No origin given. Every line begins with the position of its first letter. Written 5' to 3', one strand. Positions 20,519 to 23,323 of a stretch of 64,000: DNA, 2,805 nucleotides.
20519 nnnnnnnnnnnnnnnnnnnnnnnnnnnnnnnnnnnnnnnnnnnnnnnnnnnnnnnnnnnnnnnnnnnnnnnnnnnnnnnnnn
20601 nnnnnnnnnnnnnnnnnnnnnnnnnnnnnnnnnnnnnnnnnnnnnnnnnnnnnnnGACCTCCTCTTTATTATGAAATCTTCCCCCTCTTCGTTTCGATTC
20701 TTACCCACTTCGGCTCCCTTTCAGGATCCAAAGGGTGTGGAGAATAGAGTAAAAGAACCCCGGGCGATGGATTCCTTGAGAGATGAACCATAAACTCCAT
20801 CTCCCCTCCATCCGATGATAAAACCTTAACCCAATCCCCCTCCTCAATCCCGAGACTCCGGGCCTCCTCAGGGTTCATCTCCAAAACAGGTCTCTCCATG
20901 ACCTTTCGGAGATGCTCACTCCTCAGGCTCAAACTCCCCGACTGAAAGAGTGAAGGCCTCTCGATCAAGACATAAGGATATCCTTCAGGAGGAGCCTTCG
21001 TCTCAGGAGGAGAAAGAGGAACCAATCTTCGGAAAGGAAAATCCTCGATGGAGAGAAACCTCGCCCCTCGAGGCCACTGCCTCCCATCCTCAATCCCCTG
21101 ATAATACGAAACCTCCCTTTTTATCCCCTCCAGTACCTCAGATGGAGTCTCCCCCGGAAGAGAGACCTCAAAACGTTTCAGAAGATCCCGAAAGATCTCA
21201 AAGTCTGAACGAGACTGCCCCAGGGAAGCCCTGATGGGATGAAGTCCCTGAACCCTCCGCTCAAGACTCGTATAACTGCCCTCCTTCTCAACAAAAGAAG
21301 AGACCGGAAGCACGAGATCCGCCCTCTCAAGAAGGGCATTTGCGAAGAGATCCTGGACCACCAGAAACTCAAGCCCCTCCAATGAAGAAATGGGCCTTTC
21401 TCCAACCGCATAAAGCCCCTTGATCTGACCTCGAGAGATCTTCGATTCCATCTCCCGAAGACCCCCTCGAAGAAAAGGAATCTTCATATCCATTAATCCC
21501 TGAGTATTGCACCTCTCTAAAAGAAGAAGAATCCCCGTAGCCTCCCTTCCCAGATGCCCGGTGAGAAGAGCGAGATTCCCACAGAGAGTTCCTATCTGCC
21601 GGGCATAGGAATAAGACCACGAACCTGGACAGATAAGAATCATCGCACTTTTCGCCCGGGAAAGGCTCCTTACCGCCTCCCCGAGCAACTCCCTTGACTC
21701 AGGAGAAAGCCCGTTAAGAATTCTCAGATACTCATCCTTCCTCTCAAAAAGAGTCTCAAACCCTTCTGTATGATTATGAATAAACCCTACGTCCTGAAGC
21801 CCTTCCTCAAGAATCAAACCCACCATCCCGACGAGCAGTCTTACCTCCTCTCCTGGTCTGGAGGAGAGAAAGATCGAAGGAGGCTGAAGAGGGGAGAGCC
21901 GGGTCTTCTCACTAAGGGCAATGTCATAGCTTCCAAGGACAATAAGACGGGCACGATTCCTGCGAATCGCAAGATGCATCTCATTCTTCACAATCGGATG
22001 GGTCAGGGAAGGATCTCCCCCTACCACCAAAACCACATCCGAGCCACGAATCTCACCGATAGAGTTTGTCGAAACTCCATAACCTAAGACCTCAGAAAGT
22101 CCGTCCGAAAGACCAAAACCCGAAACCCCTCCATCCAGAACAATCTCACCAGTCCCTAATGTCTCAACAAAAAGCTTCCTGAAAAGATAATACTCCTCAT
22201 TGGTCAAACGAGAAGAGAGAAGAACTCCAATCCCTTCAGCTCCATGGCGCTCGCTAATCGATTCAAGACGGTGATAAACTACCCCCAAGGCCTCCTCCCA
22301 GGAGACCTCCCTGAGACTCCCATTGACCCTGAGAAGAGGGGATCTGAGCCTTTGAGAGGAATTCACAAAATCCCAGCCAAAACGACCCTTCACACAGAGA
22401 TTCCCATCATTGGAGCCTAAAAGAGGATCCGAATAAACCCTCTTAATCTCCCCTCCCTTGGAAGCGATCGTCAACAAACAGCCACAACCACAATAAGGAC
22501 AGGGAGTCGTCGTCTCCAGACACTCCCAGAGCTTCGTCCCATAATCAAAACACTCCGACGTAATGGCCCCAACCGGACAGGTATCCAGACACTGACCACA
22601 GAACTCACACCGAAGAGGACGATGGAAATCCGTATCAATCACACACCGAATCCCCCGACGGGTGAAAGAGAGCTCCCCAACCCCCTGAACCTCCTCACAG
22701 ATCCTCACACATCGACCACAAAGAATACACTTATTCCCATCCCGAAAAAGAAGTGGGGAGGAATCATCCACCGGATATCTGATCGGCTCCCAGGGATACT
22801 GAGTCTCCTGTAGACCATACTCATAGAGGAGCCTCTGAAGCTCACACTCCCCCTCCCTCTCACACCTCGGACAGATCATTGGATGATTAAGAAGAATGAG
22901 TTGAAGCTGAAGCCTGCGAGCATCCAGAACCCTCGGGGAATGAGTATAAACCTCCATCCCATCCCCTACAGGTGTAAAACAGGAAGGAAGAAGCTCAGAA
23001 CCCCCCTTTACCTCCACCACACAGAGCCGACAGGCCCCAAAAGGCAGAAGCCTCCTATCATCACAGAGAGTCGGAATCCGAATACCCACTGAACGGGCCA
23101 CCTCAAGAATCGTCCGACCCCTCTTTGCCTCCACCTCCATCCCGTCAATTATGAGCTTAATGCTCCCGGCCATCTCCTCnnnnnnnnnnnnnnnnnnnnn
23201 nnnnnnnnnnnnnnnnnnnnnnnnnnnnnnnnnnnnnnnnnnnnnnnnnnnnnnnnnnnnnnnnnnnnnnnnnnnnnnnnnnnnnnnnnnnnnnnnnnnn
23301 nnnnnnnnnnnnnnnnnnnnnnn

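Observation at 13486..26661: Bam(DEFGHI)-like HdrA/HdrL-NuoEFG-HdrD electron module wired to EtfAB and an acyl-CoA dehydrogenase: candidate undescribed flavin-based bifurcating/confurcating complex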

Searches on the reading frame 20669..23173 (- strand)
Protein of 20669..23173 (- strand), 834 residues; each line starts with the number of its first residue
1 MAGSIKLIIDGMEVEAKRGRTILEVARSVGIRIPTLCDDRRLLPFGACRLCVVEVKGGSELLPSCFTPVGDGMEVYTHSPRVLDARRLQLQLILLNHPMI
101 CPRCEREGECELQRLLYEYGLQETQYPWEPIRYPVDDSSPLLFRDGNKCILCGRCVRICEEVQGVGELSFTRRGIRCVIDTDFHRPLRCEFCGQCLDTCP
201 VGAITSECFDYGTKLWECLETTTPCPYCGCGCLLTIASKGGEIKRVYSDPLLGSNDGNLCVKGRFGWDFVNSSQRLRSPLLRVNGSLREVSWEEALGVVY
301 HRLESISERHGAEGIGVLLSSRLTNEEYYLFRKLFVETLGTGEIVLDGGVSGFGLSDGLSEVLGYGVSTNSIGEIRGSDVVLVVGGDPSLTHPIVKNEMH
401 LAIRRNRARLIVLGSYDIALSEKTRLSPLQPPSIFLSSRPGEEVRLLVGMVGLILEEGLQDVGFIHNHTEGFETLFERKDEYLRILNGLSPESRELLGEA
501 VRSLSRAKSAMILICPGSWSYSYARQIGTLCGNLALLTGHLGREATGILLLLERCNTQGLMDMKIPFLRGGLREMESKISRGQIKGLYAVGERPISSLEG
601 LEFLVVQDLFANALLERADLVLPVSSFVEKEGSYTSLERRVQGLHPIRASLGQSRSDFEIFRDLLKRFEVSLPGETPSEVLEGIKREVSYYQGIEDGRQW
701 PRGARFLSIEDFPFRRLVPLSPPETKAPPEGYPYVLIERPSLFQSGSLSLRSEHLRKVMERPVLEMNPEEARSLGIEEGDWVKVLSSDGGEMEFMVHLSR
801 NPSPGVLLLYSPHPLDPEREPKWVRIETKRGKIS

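Call 3: search_protein_families(library=pfam, proteins=[window:20669-23173:-])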
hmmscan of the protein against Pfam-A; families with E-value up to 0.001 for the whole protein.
window:20669-23173:- (834 aa): 10 families
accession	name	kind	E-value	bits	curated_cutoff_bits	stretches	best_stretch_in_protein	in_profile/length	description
PF00384.28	Molybdopterin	-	1.9e-39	136.2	24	1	275-667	1-353/353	Molybdopterin oxidoreductase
PF13510.11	Fer2_4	-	4.1e-18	65.6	22.8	1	5-79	4-81/82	2Fe-2S iron-sulfur cluster binding domain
PF04879.21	Molybdop_Fe4S4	-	1.1e-15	57.8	22.7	1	221-272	4-55/55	Molybdopterin oxidoreductase Fe4S4 domain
PF22117.2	Fer4_Nqo3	-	7.8e-13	48.8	27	1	140-205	2-67/67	NADH-quinone oxidoreductase subunit 3, ferredoxin-like domain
PF10588.14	NADH-G_4Fe-4S_3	-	8.5e-13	48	27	1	86-124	1-39/40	NADH-ubiquinone oxidoreductase-G iron-sulfur binding region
PF01568.27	Molydop_binding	-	4.1e-12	46.6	26.8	1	742-813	9-80/110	Molydopterin dinucleotide binding domain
PF12838.12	Fer4_7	-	5.6e-07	30.4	27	1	148-203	1-52/52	4Fe-4S dicluster domain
PF00037.32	Fer4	-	1e-06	28.7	21.1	1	187-205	6-24/24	4Fe-4S binding domain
PF12837.12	Fer4_6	-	0.00013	22.2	25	0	145-161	5-21/24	4Fe-4S binding domain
PF14697.11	Fer4_21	-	0.00015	22.3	35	1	145-205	4-58/59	4Fe-4S dicluster domain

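Call 5: search_protein_families(library=ncbifam, proteins=[window:20669-23173:-], max_evalue=0.00001)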
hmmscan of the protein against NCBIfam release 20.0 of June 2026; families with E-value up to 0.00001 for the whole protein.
window:20669-23173:- (834 aa): 28 families (the best 25 are shown)
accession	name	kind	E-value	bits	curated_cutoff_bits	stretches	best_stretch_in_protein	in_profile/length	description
TIGR01973.1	NuoG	equivalog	5e-102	342.7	470.05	1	8-664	2-606/606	NADH-quinone oxidoreductase subunit NuoG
TIGR01591.1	Fdh-alpha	equivalog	2.4e-90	303.6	666.25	2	224-564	2-334/672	formate dehydrogenase subunit alpha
NF005895.0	PRK07860.1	equivalog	7.4e-77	259.1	802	2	4-448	17-453/811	NADH-quinone oxidoreductase subunit G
NF040763.1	FeFe_hydrog_A6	exception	7.8e-66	222.6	765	1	5-220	1-219/571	NADH-dependent [FeFe] hydrogenase, group A6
NF006305.0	PRK08493.1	equivalog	9.3e-56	189.4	591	1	5-413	2-406/819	NADH-quinone oxidoreductase subunit G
NF005745.0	PRK07569.1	equivalog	2.7e-54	184.1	333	1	6-207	5-210/238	bidirectional hydrogenase complex protein HoxU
NF047855.1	AssmNtatRedNasC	equivalog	1.7e-50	172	1100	2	222-592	22-388/708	assimilatory nitrate reductase catalytic subunit NasC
NF040762.1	Hydr_FeFe_Clost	exception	1.7e-37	129.3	900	1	6-206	2-206/572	ferredoxin hydrogenase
NF010055.0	PRK13532.1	equivalog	1.8e-28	99.2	904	2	223-395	45-224/830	nitrate reductase catalytic subunit NapA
TIGR01706.1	NAPA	equivalog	9.1e-28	97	930.55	2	222-344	44-173/830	periplasmic nitrate reductase subunit alpha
NF009454.0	PRK12814.1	equivalog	7.9e-27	93.9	916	1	4-101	3-100/657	putative NADPH-dependent glutamate synthase small subunit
NF041323.1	Nitr_red_NasA_Halo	equivalog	2.5e-26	92.4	1000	2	228-478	5-245/673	assimilatory nitrate reductase NasA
TIGR01553.1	formate-DH-alph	equivalog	6.7e-25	87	814.2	1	213-471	37-306/1009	formate dehydrogenase-N subunit alpha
TIGR01701.1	Fdhalpha-like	subfamily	3.7e-21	75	582.15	1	274-565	98-403/744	FdhF/YdeP family oxidoreductase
NF041513.1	formate_DH_Act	exception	1.2e-19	69.7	1400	1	225-471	47-297/1067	formate dehydrogenase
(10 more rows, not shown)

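Call 9: find_related_loci(query=window:20669-23173:-, collection=genome_contigs, flank=10000)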
Query window:20669-23173:- (834 aa) in genome_contigs; peptide patterns used: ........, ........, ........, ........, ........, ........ (x = any residue, [..] = any of these).
57 stretches matched a pattern; 5 encode a relative of the query (tblastn E <= 1e-3); 5 distinct loci.
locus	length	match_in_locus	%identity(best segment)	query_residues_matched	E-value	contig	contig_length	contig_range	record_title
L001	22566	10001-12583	31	5-809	7e-104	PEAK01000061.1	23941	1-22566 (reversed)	MAG: Magnetococcales bacterium isolate HA3dbin1 scaffold97, whole genome shotgun sequence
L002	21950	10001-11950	24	223-809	2e-38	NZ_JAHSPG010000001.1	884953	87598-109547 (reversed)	Pinibacter aurantiacus strain MAH-26 platanus_K_17_124_1, whole genome shotgun sequence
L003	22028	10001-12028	24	194-809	2e-40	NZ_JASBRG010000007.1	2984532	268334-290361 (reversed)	Pinibacter soli strain MAH-24 velvet_auto_105_7, whole genome shotgun sequence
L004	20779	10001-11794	23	275-812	6e-21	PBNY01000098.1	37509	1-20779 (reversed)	MAG: Oceanospirillaceae bacterium isolate SP177 MHASMcontig_1770515, whole genome shotgun sequence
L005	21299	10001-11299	21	223-630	5e-10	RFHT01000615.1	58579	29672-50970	MAG: Bacteroidetes bacterium isolate J057 k99_930674, whole genome shotgun sequence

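Call 10: find_homologous_proteins(query=window:20669-23173:-, max_evalue=1e-30)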
Query window:20669-23173:- (834 aa): 4018 proteins with E <= 1e-30 among 8000 candidates; the best 120 are listed.
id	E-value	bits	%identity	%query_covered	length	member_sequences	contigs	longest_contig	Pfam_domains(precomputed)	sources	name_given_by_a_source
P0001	0.0e+0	1906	100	100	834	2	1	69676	PF13510.12,PF10588.15,PF00384.28,PF00037.33,PF01568.28,PF12838.13,PF22117.3,PF04879.22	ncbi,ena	-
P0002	0.0e+0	1509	80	100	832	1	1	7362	PF13510.12,PF10588.15,PF00384.28,PF00037.33,PF01568.28,PF12838.13,PF22117.3,PF04879.22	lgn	-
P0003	0.0e+0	1495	79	99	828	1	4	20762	PF13510.12,PF10588.15,PF00384.28,PF01568.28,PF12838.13,PF22117.3,PF04879.22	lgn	-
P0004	0.0e+0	1342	71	99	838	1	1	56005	PF13510.12,PF10588.15,PF00384.28,PF00037.33,PF01568.28,PF12838.13,PF22117.3,PF04879.22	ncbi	-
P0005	0.0e+0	1338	71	99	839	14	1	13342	PF13510.12,PF10588.15,PF00384.28,PF00037.33,PF01568.28,PF12838.13,PF22117.3,PF04879.22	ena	-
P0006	0.0e+0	1292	68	99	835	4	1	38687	PF13510.12,PF10588.15,PF00384.28,PF00037.33,PF01568.28,PF12838.13,PF22117.3,PF04879.22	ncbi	ncbi:MAG: molybdopterin-dependent oxidoreductase [Thermodesulfobacteriota bacterium]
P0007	0.0e+0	1125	60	99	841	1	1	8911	PF14697.12,PF13510.12,PF10588.15,PF00384.28,PF00037.33,PF01568.28,PF12838.13,PF22117.3,PF04879.22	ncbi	-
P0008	0.0e+0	1104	59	99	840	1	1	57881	PF13510.12,PF10588.15,PF00384.28,PF00037.33,PF22117.3,PF04879.22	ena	-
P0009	0.0e+0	1101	58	99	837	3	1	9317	PF13510.12,PF10588.15,PF00384.28,PF00037.33,PF01568.28,PF12838.13,PF22117.3,PF04879.22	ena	-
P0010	0.0e+0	1101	58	99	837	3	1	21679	PF13510.12,PF10588.15,PF00384.28,PF00037.33,PF01568.28,PF12838.13,PF22117.3,PF04879.22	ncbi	-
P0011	0.0e+0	1100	58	99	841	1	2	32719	PF14697.12,PF13510.12,PF10588.15,PF00384.28,PF01568.28,PF12838.13,PF22117.3,PF04879.22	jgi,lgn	jgi:NADH-quinone oxidoreductase subunit G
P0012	0.0e+0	1096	59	99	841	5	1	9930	PF13510.12,PF10588.15,PF00384.28,PF01568.28,PF12838.13,PF22117.3,PF04879.22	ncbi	-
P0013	0.0e+0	1096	59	99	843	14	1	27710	PF13510.12,PF10588.15,PF00384.28,PF00037.33,PF22117.3,PF04879.22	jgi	-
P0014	0.0e+0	1095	58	99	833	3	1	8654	PF13510.12,PF10588.15,PF00384.28,PF00037.33,PF01568.28,PF12838.13,PF22117.3,PF04879.22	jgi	-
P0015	0.0e+0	1095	59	98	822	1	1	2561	PF13510.12,PF10588.15,PF00384.28,PF00037.33,PF01568.28,PF12838.13,PF22117.3,PF04879.22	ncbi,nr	ncbi:MAG: molybdopterin-dependent oxidoreductase, partial [Deltaproteobacteria bacterium]|nr:molybdo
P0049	0.0e+0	1050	59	97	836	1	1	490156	PF13510.12,PF10588.15,PF00384.28,PF00037.33,PF01568.28,PF12838.13,PF22117.3,PF04879.22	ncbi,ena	-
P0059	0.0e+0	1045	55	99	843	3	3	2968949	PF14697.12,PF13510.12,PF10588.15,PF00384.28,PF00037.33,PF01568.28,PF12838.13,PF22117.3,PF04879.22,PF00205.29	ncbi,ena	-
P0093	0.0e+0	1037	56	97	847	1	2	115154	PF13510.12,PF10588.15,PF00384.28,PF00037.33,PF01568.28,PF12838.13,PF22117.3,PF04879.22,PF00205.29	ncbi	-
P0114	0.0e+0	1032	56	97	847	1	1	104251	PF13510.12,PF10588.15,PF00384.28,PF12837.13,PF00037.33,PF01568.28,PF12838.13,PF22117.3,PF13183.12,PF04879.22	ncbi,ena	-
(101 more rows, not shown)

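Call 11: find_encoding_contigs(protein=P0001, flank=10000, max_places=2)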
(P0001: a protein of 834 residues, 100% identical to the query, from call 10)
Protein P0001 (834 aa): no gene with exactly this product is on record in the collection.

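Call 12: find_encoding_contigs(protein=P0004, flank=10000, max_places=2)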
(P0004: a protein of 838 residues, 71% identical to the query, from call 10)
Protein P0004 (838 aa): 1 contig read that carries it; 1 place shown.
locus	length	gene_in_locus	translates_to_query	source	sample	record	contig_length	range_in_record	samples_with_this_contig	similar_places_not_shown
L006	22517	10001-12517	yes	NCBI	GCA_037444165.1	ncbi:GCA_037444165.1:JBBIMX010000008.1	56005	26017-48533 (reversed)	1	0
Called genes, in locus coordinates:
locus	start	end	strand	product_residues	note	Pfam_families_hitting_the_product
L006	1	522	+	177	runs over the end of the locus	-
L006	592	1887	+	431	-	PF00501:AMP-binding, PF14535:AMP-binding_C_2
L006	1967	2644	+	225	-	PF00571:CBS, PF22190:TTHA0829-like_ACT, PF01842:ACT (faint)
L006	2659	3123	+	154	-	PF00376:MerR, PF13411:MerR_1, PF09278:MerR-DNA-bind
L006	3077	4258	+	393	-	PF00108:Thiolase_N, PF02803:Thiolase_C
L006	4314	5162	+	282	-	PF02737:3HCDH_N, PF00725:3HCDH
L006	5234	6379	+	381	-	PF02771:Acyl-CoA_dh_N, PF02770:Acyl-CoA_dh_M, PF00441:Acyl-CoA_dh_1, PF08028:Acyl-CoA_dh_2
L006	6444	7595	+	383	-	PF13237:Fer4_10 (weak), PF13183:Fer4_8, PF13187:Fer4_9, PF13534:Fer4_17, PF02754:CCG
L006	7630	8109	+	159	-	PF01257:2Fe-2S_thioredx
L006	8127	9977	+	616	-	PF01257:2Fe-2S_thioredx (weak), PF01512:Complex1_51K, PF10531:SLBB (weak), PF10589:NADH_4Fe-4S, PF00037:Fer4, PF12838:Fer4_7, PF13187:Fer4_9 (weak), PF13237:Fer4_10, +3 more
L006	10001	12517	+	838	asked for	PF13510:Fer2_4, PF00037:Fer4 (faint), PF10588:NADH-G_4Fe-4S_3, PF12838:Fer4_7 (weak), PF22117:Fer4_Nqo3, PF04879:Molybdop_Fe4S4, PF00384:Molybdopterin, PF01568:Molydop_binding (weak)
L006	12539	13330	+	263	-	PF01012:ETF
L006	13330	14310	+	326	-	PF01012:ETF, PF00766:ETF_alpha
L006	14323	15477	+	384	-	PF02771:Acyl-CoA_dh_N, PF02770:Acyl-CoA_dh_M, PF00441:Acyl-CoA_dh_1, PF08028:Acyl-CoA_dh_2, PF22924:ACOX_C_alpha1 (faint)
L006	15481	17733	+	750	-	PF00890:FAD_binding_2, PF01266:DAO (weak), PF12831:FAD_oxidored (weak), PF13450:NAD_binding_8, PF14691:Fer4_20, PF01266:DAO (weak), PF07992:Pyr_redox_2 (weak), PF13450:NAD_binding_8, +10 more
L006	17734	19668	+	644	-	PF00890:FAD_binding_2 (faint), PF07992:Pyr_redox_2 (faint), PF12831:FAD_oxidored, PF13450:NAD_binding_8 (weak), PF00037:Fer4 (weak), PF12838:Fer4_7, PF13187:Fer4_9 (weak), PF14697:Fer4_21, +5 more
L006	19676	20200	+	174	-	PF02572:CobA_CobO_BtuR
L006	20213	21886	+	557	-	PF01642:MM_CoA_mutase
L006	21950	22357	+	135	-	PF02310:B12-binding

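Call 13: find_encoding_contigs(protein=P0059, flank=10000, max_places=3)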
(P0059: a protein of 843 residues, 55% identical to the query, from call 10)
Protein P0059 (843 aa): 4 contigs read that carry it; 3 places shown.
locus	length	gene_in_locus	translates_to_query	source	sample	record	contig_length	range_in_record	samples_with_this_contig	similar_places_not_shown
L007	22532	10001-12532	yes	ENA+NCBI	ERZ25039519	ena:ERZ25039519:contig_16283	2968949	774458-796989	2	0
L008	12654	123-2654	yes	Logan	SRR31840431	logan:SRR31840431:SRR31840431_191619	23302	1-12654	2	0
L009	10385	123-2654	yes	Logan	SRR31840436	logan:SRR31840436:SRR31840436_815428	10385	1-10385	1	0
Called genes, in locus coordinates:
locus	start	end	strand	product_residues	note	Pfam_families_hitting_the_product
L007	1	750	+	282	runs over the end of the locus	PF02737:3HCDH_N, PF00725:3HCDH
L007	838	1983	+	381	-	PF02771:Acyl-CoA_dh_N, PF02770:Acyl-CoA_dh_M, PF00441:Acyl-CoA_dh_1, PF08028:Acyl-CoA_dh_2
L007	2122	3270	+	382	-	PF13237:Fer4_10, PF13183:Fer4_8, PF13187:Fer4_9, PF13534:Fer4_17, PF02754:CCG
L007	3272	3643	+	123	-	PF07085:DRTGG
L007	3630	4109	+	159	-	PF02518:HATPase_c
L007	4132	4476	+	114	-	PF07085:DRTGG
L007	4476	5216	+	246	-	PF02811:PHP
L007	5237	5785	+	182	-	PF02518:HATPase_c, PF13589:HATPase_c_3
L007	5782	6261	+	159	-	PF01257:2Fe-2S_thioredx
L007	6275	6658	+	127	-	-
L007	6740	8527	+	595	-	PF01257:2Fe-2S_thioredx (weak), PF01512:Complex1_51K, PF10589:NADH_4Fe-4S, PF00037:Fer4, PF12837:Fer4_6 (weak), PF12838:Fer4_7 (weak), PF13187:Fer4_9 (weak), PF13237:Fer4_10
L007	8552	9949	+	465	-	-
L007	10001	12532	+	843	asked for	PF13510:Fer2_4, PF10588:NADH-G_4Fe-4S_3, PF12838:Fer4_7, PF22117:Fer4_Nqo3, PF00037:Fer4 (weak), PF04879:Molybdop_Fe4S4, PF00384:Molybdopterin, PF01568:Molydop_binding (weak), +2 more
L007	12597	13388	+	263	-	PF01012:ETF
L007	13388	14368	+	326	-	PF01012:ETF, PF00766:ETF_alpha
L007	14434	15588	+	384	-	PF02771:Acyl-CoA_dh_N, PF02770:Acyl-CoA_dh_M, PF00441:Acyl-CoA_dh_1, PF08028:Acyl-CoA_dh_2, PF22924:ACOX_C_alpha1 (faint)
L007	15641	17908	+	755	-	PF00890:FAD_binding_2 (weak), PF07992:Pyr_redox_2 (weak), PF12831:FAD_oxidored (weak), PF13450:NAD_binding_8 (weak), PF14691:Fer4_20, PF07992:Pyr_redox_2, PF12831:FAD_oxidored (weak), PF13450:NAD_binding_8, +8 more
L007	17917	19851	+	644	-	PF00890:FAD_binding_2 (weak), PF07992:Pyr_redox_2 (weak), PF12831:FAD_oxidored, PF00037:Fer4 (weak), PF12838:Fer4_7, PF13187:Fer4_9 (weak), PF14697:Fer4_21, PF00037:Fer4 (weak), +7 more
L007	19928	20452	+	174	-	PF02572:CobA_CobO_BtuR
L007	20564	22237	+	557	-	PF01642:MM_CoA_mutase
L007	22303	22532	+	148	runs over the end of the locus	PF02310:B12-binding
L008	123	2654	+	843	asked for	PF13510:Fer2_4, PF10588:NADH-G_4Fe-4S_3, PF12838:Fer4_7, PF22117:Fer4_Nqo3, PF00037:Fer4 (weak), PF04879:Molybdop_Fe4S4, PF00384:Molybdopterin, PF01568:Molydop_binding (weak), +2 more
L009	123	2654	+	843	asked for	PF13510:Fer2_4, PF10588:NADH-G_4Fe-4S_3, PF12838:Fer4_7, PF22117:Fer4_Nqo3, PF00037:Fer4 (weak), PF04879:Molybdop_Fe4S4, PF00384:Molybdopterin, PF01568:Molydop_binding (weak), +2 more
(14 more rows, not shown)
